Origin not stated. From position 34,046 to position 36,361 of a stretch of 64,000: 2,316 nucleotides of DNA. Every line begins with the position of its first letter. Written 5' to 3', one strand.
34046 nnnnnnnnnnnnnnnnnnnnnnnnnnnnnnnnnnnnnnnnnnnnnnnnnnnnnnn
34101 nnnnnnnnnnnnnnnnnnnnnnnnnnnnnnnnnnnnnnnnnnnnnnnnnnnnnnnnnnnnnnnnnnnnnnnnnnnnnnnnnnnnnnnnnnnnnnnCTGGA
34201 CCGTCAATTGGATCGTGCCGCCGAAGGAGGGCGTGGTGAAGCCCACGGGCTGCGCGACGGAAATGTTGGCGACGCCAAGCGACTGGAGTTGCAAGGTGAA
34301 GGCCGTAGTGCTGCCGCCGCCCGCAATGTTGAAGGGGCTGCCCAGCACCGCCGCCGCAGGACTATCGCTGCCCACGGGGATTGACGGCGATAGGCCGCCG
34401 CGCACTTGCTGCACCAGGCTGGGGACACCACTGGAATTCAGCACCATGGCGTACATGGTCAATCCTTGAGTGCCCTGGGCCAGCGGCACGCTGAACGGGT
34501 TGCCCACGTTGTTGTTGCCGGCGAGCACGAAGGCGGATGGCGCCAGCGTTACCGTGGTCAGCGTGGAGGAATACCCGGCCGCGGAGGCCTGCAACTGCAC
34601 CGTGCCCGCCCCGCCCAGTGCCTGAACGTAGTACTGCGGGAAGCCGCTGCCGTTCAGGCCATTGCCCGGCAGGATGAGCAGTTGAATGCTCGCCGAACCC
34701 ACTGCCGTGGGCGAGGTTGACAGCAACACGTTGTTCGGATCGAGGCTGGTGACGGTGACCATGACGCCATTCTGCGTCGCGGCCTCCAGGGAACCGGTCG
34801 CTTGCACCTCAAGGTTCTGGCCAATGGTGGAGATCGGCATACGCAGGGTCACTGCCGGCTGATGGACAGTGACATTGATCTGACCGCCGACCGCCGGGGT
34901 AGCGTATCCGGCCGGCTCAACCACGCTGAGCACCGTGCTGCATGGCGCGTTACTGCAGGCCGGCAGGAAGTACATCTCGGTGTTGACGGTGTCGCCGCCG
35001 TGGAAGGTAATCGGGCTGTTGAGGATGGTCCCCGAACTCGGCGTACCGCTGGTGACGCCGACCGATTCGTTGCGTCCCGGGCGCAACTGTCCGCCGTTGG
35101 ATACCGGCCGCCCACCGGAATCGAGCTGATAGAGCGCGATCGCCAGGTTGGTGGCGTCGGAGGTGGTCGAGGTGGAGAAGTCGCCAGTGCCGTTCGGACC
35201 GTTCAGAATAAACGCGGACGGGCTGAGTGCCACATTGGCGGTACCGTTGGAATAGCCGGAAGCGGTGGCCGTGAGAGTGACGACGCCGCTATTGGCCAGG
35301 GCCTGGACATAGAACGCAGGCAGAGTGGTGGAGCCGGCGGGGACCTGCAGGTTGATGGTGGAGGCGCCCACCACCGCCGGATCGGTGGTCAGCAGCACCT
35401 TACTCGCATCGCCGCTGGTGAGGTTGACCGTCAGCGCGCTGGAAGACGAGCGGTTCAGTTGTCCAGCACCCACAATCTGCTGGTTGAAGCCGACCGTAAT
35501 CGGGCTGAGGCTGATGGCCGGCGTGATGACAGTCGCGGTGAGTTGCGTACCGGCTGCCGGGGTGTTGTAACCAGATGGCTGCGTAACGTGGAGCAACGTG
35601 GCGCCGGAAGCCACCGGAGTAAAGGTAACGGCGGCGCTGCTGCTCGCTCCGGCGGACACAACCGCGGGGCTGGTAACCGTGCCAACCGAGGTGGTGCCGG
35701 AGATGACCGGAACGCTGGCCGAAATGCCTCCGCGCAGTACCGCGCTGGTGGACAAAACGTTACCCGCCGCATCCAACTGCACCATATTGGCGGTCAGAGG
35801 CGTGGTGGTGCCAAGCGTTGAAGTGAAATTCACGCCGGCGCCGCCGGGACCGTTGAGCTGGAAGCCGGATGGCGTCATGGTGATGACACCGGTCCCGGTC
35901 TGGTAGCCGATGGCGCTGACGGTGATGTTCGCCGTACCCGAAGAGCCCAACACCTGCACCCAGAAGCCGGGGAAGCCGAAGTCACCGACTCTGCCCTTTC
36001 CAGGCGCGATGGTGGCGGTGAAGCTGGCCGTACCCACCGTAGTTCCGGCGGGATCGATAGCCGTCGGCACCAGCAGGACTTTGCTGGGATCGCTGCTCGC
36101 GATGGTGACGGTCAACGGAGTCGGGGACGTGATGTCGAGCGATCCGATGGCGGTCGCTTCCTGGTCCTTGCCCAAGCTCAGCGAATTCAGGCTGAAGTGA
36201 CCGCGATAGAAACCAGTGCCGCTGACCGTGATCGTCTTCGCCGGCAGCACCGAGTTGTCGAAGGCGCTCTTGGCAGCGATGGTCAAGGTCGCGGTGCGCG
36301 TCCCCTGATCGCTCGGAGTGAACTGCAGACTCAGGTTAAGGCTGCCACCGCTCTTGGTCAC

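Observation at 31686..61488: Head-to-head pair of ~3,000-aa paralogous surface proteins with a shared accessory cassette: candidate undescribed envelope system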

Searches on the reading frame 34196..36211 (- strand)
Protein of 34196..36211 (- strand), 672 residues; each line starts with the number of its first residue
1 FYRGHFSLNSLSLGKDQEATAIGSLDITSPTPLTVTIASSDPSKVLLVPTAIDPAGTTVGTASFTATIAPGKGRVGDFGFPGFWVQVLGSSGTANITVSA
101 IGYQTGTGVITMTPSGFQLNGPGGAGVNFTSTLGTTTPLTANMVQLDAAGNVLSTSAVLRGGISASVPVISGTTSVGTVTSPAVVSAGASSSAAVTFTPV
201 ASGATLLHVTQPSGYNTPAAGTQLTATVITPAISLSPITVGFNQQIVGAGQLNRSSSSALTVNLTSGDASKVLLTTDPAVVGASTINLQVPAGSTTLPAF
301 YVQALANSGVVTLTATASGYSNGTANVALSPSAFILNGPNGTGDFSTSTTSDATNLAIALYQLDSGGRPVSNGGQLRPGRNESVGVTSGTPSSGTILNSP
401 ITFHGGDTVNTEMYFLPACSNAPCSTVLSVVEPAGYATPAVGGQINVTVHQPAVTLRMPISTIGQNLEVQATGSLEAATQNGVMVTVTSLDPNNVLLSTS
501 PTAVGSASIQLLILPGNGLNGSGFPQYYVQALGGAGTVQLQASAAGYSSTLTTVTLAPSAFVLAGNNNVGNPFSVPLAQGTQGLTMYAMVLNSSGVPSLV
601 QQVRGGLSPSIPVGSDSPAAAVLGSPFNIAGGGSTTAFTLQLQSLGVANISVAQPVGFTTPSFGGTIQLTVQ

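Call 19: find_homologous_proteins(query=window:34196-36211:-, max_evalue=0.001)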
Query window:34196-36211:- (672 aa): 34 proteins with E <= 0.001 among 8000 candidates.
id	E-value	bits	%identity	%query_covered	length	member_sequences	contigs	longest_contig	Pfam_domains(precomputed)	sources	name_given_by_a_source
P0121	9.3e-196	670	56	100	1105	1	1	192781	PF22073.3,PF15780.12,PF07610.18,PF12371.15,PF24501.2,PF22544.3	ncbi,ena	-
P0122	1.5e-176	607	54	100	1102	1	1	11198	PF22073.3,PF24771.4,PF15780.12,PF07610.18,PF22067.3,PF12371.15,PF22544.3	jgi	jgi:hypothetical protein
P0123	8.3e-168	578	51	98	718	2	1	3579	-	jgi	jgi:hypothetical protein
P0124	6.9e-164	565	52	100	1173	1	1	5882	PF22073.3,PF15780.12,PF07610.18,PF26015.1,PF22544.3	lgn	-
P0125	1.9e-157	544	51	99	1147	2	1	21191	PF18998.7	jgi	jgi:hypothetical protein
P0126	4.7e-157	543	48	100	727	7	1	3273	-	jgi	-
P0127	2.3e-155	537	49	100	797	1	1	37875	PF18998.7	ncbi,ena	-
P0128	1.5e-153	531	47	100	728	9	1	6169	-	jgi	jgi:hypothetical protein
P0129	4.6e-147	510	47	99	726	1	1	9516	-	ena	-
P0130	1.6e-145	504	45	100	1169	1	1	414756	PF18998.7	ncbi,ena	-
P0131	1.9e-142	494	94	40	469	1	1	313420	PF15780.12,PF22544.3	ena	-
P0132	1.6e-120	422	48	91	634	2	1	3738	-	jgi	jgi:hypothetical protein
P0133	5.1e-91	325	40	98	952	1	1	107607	PF22073.3,PF15780.12,PF07610.18,PF24499.2,PF12371.15,PF22544.3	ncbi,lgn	-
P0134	2.5e-87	312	49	61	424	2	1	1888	-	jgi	jgi:hypothetical protein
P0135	1.2e-84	303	49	61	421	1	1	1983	-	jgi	jgi:hypothetical protein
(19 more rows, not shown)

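Call 20: find_encoding_contigs(protein=P0130, flank=10000, max_places=2)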
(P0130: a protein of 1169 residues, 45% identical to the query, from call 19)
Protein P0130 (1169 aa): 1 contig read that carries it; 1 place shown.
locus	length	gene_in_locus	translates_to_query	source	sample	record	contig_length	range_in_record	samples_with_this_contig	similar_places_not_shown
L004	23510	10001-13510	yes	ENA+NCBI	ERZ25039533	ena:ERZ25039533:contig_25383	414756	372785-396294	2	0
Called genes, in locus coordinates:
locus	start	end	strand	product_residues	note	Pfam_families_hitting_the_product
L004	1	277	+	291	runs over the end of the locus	PF00483:NTP_transferase, PF12804:NTP_transf_3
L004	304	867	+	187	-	PF00908:dTDP_sugar_isom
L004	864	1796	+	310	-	PF01370:Epimerase, PF04321:RmlD_sub_bind, PF16363:GDP_Man_Dehyd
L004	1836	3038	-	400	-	-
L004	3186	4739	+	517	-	PF00535:Glycos_transf_2, PF13489:Methyltransf_23, PF05219:DREV (weak), PF08241:Methyltransf_11, PF08242:Methyltransf_12, PF13649:Methyltransf_25, PF13847:Methyltransf_31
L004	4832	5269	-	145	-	PF01850:PIN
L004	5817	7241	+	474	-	PF03721:UDPG_MGDP_dh_N, PF00984:UDPG_MGDP_dh, PF03720:UDPG_MGDP_dh_C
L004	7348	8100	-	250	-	PF00535:Glycos_transf_2, PF13641:Glyco_tranf_2_3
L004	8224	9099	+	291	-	PF00149:Metallophos, PF12850:Metallophos_2 (faint)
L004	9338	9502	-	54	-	-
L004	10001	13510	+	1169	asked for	PF18998:Flg_new_2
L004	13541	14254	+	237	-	PF00196:GerE, PF08281:Sigma70_r4_2 (weak)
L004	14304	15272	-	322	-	PF01073:3Beta_HSD (weak), PF01370:Epimerase, PF02719:Polysacc_synt_2 (faint), PF04321:RmlD_sub_bind (faint), PF07993:NAD_binding_4 (faint), PF16363:GDP_Man_Dehyd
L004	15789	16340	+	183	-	PF02357:NusG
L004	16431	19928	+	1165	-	PF02563:Poly_export, PF10531:SLBB, PF22461:SLBB_2, PF10531:SLBB, PF22461:SLBB_2 (weak)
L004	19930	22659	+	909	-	PF01569:PAP2, PF14052:Caps_assemb_Wzi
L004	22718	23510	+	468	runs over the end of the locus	PF02706:Wzz, PF13807:GNVR (weak)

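Call 21: find_encoding_contigs(protein=P0133, flank=10000, max_places=2)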
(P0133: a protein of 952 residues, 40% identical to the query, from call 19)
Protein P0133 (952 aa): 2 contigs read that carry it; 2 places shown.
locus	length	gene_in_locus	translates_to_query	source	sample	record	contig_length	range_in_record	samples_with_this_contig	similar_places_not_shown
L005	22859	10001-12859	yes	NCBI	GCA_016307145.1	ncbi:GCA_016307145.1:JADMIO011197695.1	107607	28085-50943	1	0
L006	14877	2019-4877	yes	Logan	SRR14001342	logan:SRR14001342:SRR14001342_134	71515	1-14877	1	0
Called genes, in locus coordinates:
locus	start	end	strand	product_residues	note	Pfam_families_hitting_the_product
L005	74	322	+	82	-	-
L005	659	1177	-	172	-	PF14235:DUF4337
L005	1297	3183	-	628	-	PF16697:Yop-YscD_cpl, PF00498:FHA, PF01590:GAF, PF13185:GAF_2, PF13492:GAF_3, PF00158:Sigma54_activat, PF14532:Sigma54_activ_2, PF25601:AAA_lid_14, +4 more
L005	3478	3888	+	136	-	-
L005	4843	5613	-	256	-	PF01061:ABC2_membrane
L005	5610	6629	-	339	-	PF00005:ABC_tran, PF13304:AAA_21 (weak), PF13732:DrrA1-3_C (weak)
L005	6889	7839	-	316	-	PF13490:zf-HC2 (faint)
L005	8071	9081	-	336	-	PF08281:Sigma70_r4_2 (weak)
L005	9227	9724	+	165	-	PF07238:PilZ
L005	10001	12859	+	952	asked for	PF07610:DUF1573 (faint), PF12371:TMEM131_like_N (faint), PF22544:HYDIN_VesB_CFA65-like_Ig (weak), PF24499:Ig_TMEM131L_4 (faint), PF15780:ASH (weak), PF22073:Cep192_D4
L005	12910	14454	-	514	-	PF07642:BBP2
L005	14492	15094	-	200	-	PF02669:KdpC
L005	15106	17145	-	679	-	PF00122:E1-E2_ATPase, PF00702:Hydrolase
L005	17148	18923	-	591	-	PF03814:KdpA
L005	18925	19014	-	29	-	PF09604:Potass_KdpF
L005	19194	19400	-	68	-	-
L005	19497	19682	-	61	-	-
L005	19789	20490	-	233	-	PF00072:Response_reg, PF00486:Trans_reg_C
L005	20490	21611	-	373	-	PF02702:KdpD, PF00582:Usp (weak)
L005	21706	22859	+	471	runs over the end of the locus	PF13493:DUF4118, PF00512:HisKA, PF02518:HATPase_c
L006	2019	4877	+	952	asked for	PF07610:DUF1573 (faint), PF12371:TMEM131_like_N (faint), PF22544:HYDIN_VesB_CFA65-like_Ig (weak), PF24499:Ig_TMEM131L_4 (faint), PF15780:ASH (weak), PF22073:Cep192_D4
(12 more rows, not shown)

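Call 22: find_encoding_contigs(protein=P0131, flank=10000, max_places=2)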
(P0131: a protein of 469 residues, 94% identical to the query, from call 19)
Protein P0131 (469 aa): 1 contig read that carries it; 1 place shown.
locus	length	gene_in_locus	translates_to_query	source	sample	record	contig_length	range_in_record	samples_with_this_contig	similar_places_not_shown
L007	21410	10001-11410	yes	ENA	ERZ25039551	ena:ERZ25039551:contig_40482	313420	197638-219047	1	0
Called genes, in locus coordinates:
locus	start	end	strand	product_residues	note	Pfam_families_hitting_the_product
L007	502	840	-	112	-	-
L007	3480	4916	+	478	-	-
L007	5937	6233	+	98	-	-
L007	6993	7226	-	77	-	-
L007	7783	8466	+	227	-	PF15780:ASH (faint)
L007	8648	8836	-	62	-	-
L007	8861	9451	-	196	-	-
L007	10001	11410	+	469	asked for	PF15780:ASH (faint), PF22544:HYDIN_VesB_CFA65-like_Ig (faint)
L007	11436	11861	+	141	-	-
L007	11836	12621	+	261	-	-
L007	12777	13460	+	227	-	PF00196:GerE, PF08281:Sigma70_r4_2 (weak)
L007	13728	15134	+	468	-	PF00437:T2SSE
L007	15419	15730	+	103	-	PF07238:PilZ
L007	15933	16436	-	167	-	PF07238:PilZ (weak)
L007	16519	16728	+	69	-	-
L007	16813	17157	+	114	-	-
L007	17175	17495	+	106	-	-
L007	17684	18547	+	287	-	PF14870:PSII_BNR (faint)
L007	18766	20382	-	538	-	PF16697:Yop-YscD_cpl (weak), PF00498:FHA, PF13185:GAF_2, PF01590:GAF (weak), PF13492:GAF_3, PF00211:Guanylate_cyc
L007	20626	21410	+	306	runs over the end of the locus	-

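Call 26: search_protein_families(library=pfam, proteins=[window:34196-36211:-], max_evalue=5)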
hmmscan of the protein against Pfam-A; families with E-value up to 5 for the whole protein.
window:34196-36211:- (672 aa): 3 families
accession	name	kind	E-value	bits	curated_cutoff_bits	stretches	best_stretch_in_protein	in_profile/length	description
PF18565.7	Glyco_hydro2_C5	-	0.0045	17.3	32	0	526-550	76-100/103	Glycoside hydrolase family 2 C-terminal domain 5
PF23616.1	Ig_GEX2_N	-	0.03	14.9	27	1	143-211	24-91/105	GEX2 N-terminal Ig-like domain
PF07550.17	Shr-like_HID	-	0.037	15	22.3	0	87-107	56-76/82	Heme-binding protein Shr-like, Hb-interacting domain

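Call 29: find_related_loci(query=A2, collection=genome_contigs, flank=10000)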
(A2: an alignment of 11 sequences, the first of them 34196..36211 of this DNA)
Query A2 (672 aa) in genome_contigs; peptide patterns used: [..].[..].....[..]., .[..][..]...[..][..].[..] (x = any residue, [..] = any of these).
82 stretches matched a pattern; 25 encode a relative of the query (tblastn E <= 1e-3); 24 distinct loci.
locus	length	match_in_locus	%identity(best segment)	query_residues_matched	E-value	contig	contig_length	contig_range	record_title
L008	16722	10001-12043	55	3-672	0e+0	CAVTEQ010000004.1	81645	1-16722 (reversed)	MAG: uncultured Acidobacteriota bacterium isolate MFD09286.bin.1.183 genome assembly, contig: contig_19709, whole genome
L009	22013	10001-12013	53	3-671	0e+0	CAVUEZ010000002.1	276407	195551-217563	MAG: Terriglobia bacterium isolate MFD04944.bin.2.199 genome assembly, contig: contig_20532, whole genome shotgun sequen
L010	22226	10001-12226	50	1-672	2e-175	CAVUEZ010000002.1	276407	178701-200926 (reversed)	MAG: Terriglobia bacterium isolate MFD04944.bin.2.199 genome assembly, contig: contig_20532, whole genome shotgun sequen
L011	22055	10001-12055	45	1-672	7e-146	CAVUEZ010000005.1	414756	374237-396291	MAG: Terriglobia bacterium isolate MFD04944.bin.2.199 genome assembly, contig: contig_25383, whole genome shotgun sequen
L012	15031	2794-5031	41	7-672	2e-113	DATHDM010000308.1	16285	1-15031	MAG TPA_asm: Terriglobales bacterium isolate SMAG_U12394 k141_306433, whole genome shotgun sequence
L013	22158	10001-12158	53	3-672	9e-108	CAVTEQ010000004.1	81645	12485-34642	MAG: uncultured Acidobacteriota bacterium isolate MFD09286.bin.1.183 genome assembly, contig: contig_19709, whole genome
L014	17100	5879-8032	39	6-672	3e-104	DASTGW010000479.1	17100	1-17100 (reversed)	MAG TPA_asm: Terriglobales bacterium isolate SMAG_U40 k141_1874186, whole genome shotgun sequence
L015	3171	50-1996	41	3-668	3e-106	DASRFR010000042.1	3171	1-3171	MAG TPA_asm: Terriglobales bacterium isolate SMAG_U10037 k141_402479, whole genome shotgun sequence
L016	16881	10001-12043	49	1-672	9e-161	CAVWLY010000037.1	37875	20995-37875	MAG: uncultured Acidobacteriaceae bacterium isolate MFD09286.bin.2.138 genome assembly, contig: contig_98865, whole geno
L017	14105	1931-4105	36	3-662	1e-86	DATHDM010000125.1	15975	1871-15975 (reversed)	MAG TPA_asm: Terriglobales bacterium isolate SMAG_U12394 k141_573627, whole genome shotgun sequence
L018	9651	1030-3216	42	7-671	1e-104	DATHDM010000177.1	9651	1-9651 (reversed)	MAG TPA_asm: Terriglobales bacterium isolate SMAG_U12394 k141_646490, whole genome shotgun sequence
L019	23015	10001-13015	38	6-567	8e-70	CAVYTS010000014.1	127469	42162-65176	MAG: uncultured Acidobacteriaceae bacterium isolate MFD05521.bin.1.38 genome assembly, contig: contig_20261, whole genom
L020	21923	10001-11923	32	6-655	3e-53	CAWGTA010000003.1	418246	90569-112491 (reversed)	MAG: Terriglobia bacterium isolate MFD05521.bin.1.209 genome assembly, contig: contig_35153, whole genome shotgun sequen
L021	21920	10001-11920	35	7-661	5e-47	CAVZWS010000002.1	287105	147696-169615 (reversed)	MAG: Bryobacterales bacterium isolate MFD01872.bin.2.168 genome assembly, contig: contig_124471, whole genome shotgun se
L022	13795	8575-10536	29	3-672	8e-46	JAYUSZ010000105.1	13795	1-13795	MAG: Bryobacterales bacterium isolate GL119_DN_concoct_185 GL119_DN_concoct_185_104, whole genome shotgun sequence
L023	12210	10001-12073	33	12-672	1e-43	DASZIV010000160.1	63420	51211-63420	MAG TPA_asm: Bryobacteraceae bacterium isolate SMAG_U6611 k141_5130669, whole genome shotgun sequence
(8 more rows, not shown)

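Call 33: search_solved_structures(query=A2, max_evalue=1)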
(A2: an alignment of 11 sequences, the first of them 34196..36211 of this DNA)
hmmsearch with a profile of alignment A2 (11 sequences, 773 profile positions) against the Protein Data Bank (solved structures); distinct sequences matched with E-value up to 1: 1.
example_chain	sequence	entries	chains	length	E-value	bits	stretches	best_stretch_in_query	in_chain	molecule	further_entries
8bl3_A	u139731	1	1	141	0.75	11.2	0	728-765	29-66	scIg12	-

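Call 43: predict_structure(alignment_id=A2)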
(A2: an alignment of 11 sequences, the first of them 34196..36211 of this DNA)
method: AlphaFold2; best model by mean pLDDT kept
length: 672 residues; sequences in the alignment: 11
mean_pLDDT: 91.9   pTM: 0.56
mean pLDDT of the five models: 91.9, 91.2, 90.6, 89.7, 89.3
residues with pLDDT >= 90: 516; 70-90: 148; 50-70: 8; < 50: 0
segments of 3 or more residues with pLDDT < 50: none
pLDDT, mean of each block of 10 residues (from residue 1): 80 93 87 93 94 88 92 80 92 94 91 94 91 88 93 90 89 81 82 88 91 92 91 94 94 89 97 95 96 93 95 94 95 95 91 93 91 83 91 89 94 89 87 93 93 91 96 89 94 96 96 89 93 96 92 97 93 94 96 94 95 95 93 95 96 95 95 94
secondary structure, 60 per line:
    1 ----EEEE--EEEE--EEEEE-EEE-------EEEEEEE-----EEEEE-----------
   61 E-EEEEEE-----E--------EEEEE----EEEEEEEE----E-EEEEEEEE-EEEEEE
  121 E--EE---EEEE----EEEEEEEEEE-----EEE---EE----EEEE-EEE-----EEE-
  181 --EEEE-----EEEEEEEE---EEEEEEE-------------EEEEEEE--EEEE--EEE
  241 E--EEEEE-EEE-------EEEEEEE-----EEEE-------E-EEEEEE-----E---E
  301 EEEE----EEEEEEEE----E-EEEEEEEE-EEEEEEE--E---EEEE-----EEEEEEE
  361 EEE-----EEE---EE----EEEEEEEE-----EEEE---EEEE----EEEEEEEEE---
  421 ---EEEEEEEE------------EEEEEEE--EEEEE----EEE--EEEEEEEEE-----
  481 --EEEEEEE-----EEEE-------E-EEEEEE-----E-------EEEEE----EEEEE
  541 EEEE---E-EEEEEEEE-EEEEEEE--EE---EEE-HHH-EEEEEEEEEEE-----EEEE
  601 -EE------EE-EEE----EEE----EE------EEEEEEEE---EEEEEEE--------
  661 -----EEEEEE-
elements in order: E5-8 E11-14 E17-21 E23-25 E33-39 E45-49 E63-68 E83-87 E92-99 E106-113 E115-121 E129-132 E137-146 E152-154 E164-167 E169-171 E177-179 E183-186 E192-199 E203-209 E223-229 E232-235 E238-241 E244-248 E250-252 E260-266 E272-275 E285-290 E300-304 E309-316 E323-330 E332-338 E345-348 E354-363 E369-371 E381-388 E394-397 E401-404 E409-417 E424-431 E444-450 E453-457 E462-464 E467-475 E483-489 E495-498 E508-513 E527-531 E536-544 E550-557 E559-565 E573-575 E581-591 E597-600 E613-615 E620-622 E635-642 E646-652 E666-671
